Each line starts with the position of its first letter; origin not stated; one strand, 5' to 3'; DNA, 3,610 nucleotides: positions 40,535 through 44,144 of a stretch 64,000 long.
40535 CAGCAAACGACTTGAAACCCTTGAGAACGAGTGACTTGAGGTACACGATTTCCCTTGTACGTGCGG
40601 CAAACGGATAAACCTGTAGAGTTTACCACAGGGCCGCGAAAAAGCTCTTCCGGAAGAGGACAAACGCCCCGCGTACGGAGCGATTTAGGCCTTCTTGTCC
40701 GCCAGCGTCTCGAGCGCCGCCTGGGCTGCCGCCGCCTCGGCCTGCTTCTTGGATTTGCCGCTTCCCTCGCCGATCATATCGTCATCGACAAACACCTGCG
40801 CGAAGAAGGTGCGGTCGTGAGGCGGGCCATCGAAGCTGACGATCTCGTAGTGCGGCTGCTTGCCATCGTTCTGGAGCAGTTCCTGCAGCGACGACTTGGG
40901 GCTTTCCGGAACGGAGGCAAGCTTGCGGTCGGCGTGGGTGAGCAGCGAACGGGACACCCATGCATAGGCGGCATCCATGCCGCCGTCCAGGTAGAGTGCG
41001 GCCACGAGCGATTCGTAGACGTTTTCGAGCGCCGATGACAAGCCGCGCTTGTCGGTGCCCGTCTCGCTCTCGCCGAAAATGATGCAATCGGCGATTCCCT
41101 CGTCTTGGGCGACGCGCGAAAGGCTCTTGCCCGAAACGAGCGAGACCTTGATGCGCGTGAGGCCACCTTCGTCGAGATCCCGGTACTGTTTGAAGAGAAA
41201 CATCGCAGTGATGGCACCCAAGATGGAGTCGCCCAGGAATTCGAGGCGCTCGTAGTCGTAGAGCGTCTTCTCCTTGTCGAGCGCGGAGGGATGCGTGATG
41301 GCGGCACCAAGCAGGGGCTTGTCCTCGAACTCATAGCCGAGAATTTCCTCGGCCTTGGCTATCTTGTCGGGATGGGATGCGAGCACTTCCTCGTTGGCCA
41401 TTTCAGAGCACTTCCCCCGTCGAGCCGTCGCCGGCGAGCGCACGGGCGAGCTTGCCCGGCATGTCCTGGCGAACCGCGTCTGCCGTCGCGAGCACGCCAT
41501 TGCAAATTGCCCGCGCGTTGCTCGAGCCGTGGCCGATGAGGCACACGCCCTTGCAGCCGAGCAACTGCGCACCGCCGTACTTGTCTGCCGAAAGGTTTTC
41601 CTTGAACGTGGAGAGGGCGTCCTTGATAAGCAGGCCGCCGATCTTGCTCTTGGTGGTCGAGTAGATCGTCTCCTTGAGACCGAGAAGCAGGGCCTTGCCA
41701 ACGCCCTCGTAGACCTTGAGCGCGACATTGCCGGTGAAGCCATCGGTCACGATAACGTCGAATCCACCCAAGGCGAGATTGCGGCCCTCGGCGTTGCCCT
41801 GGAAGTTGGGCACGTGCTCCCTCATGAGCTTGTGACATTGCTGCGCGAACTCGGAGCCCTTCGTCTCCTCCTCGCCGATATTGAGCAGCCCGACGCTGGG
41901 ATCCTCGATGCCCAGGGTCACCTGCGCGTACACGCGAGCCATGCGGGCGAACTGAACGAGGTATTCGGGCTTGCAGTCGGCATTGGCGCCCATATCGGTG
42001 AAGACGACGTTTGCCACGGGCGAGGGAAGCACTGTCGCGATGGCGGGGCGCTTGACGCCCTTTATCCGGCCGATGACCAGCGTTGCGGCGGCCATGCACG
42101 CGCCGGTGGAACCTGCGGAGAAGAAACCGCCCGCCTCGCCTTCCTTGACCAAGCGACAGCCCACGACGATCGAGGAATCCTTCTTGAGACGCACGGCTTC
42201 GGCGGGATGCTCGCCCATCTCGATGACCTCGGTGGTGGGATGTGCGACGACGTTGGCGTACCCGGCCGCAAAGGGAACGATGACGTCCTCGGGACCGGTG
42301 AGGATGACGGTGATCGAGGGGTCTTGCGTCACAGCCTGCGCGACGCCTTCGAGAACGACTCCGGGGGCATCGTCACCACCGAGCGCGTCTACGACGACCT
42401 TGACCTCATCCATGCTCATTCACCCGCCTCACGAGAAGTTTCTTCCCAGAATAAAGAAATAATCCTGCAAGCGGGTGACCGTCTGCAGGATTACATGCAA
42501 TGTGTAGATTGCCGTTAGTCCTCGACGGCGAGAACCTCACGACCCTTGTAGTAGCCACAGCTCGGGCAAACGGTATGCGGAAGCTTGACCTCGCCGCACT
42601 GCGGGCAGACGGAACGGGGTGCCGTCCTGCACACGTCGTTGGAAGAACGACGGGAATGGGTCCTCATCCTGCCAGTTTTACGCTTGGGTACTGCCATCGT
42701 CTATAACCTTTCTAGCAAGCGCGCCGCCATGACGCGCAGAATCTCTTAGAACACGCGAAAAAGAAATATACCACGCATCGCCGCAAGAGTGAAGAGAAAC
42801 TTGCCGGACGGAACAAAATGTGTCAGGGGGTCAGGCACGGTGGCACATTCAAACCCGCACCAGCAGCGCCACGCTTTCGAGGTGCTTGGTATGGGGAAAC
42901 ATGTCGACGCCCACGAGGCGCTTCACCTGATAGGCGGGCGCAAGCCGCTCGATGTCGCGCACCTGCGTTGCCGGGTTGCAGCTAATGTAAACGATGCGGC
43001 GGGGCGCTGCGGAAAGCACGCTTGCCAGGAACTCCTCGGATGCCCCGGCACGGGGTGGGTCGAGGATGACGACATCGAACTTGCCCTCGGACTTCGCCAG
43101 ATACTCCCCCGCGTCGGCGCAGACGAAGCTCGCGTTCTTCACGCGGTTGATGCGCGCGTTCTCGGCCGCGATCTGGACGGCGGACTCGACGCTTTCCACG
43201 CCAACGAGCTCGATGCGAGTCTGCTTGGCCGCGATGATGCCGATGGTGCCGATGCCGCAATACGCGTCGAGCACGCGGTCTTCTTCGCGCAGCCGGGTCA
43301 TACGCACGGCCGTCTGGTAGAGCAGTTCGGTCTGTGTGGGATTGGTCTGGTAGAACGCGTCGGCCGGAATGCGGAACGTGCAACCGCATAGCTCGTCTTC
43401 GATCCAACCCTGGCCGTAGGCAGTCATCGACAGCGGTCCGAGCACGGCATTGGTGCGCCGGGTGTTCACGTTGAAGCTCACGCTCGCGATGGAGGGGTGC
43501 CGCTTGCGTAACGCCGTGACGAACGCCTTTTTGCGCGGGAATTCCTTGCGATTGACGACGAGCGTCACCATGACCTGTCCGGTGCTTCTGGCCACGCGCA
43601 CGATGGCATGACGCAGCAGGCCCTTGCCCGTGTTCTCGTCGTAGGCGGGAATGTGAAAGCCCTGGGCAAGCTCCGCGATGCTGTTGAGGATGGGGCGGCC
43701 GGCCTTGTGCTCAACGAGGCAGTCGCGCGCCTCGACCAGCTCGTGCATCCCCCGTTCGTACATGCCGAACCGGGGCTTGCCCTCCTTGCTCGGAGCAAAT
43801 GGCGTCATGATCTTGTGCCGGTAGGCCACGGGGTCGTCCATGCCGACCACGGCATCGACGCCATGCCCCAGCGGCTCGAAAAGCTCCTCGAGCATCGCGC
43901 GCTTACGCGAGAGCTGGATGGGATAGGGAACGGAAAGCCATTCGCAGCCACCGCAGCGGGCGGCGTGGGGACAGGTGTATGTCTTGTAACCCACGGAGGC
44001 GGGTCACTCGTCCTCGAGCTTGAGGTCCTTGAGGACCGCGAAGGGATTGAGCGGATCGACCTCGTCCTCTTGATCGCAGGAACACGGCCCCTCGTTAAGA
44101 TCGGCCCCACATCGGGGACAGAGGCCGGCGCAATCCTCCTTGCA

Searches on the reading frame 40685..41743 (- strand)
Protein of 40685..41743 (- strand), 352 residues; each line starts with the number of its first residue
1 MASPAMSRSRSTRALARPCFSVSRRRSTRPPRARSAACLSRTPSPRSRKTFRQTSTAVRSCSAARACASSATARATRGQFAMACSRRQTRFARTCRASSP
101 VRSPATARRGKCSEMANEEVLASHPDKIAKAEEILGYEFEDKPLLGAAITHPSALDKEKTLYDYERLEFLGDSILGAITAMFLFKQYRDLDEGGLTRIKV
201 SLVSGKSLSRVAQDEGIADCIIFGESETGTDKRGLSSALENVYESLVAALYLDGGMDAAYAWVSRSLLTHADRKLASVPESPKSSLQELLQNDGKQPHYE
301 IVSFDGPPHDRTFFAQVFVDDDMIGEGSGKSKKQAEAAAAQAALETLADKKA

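Call 66: search_protein_families(library=pfam, proteins=[window:40685-41743:-], max_evalue=0.00001)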
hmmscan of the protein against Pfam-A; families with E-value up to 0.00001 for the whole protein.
window:40685-41743:- (352 aa): 3 families
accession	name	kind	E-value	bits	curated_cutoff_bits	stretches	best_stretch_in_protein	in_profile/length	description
PF14622.11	Ribonucleas_3_3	-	1e-25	90.8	35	1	141-269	1-126/128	Ribonuclease-III-like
PF00636.31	Ribonuclease_3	-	5.5e-18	66.1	27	1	165-255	1-102/102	Ribonuclease III domain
PF00035.32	dsrm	-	6.5e-18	65.5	23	1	282-347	1-66/66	Double-stranded RNA binding motif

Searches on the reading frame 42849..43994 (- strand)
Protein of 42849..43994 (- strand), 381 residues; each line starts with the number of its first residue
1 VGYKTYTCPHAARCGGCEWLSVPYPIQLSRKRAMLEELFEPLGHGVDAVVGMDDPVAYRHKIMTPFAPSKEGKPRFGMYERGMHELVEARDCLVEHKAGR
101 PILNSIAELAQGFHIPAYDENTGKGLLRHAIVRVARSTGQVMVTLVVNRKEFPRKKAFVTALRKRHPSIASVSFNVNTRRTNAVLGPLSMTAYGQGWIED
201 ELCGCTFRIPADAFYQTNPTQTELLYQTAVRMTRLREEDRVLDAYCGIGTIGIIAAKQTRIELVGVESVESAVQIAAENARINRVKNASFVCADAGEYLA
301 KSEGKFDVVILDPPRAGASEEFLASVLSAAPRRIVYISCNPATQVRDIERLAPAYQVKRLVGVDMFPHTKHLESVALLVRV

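Call 66: search_protein_families(library=pfam, proteins=[window:42849-43994:-], max_evalue=0.00001)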
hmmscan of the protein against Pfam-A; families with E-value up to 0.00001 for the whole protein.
window:42849-43994:- (381 aa): 9 families
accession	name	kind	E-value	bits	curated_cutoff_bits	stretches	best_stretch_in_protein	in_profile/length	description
PF05958.17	tRNA_U5-meth_tr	-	8.4e-22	78.1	23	1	206-380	171-356/357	tRNA (Uracil-5-)-methyltransferase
PF13847.12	Methyltransf_31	-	3.3e-13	50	27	1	236-328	2-99/145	Methyltransferase domain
PF05175.20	MTS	-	1.6e-10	41.3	23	1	234-315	26-108/170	Methyltransferase small domain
PF13649.12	Methyltransf_25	-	7e-09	36.7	27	1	241-311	1-70/97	Methyltransferase domain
PF02475.24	TRM5-TYW2_MTfase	-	4.4e-08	33.7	28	1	230-333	28-130/164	TRM5/TYW2 methyltransferase domain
PF03602.21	Cons_hypoth95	-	7.1e-08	32.8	24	1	237-318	41-126/182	Conserved hypothetical protein 95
PF06325.19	PrmA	-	3.3e-07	30.5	22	1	235-310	159-231/296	Ribosomal protein L11 methyltransferase (PrmA)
PF01170.24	UPF0020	-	1.2e-06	28.8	22.3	0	230-314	21-130/197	RMKL-like, methyltransferase domain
PF02005.22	TRM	-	9.4e-06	25.5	27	0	227-338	39-152/376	N2,N2-dimethylguanosine tRNA methyltransferase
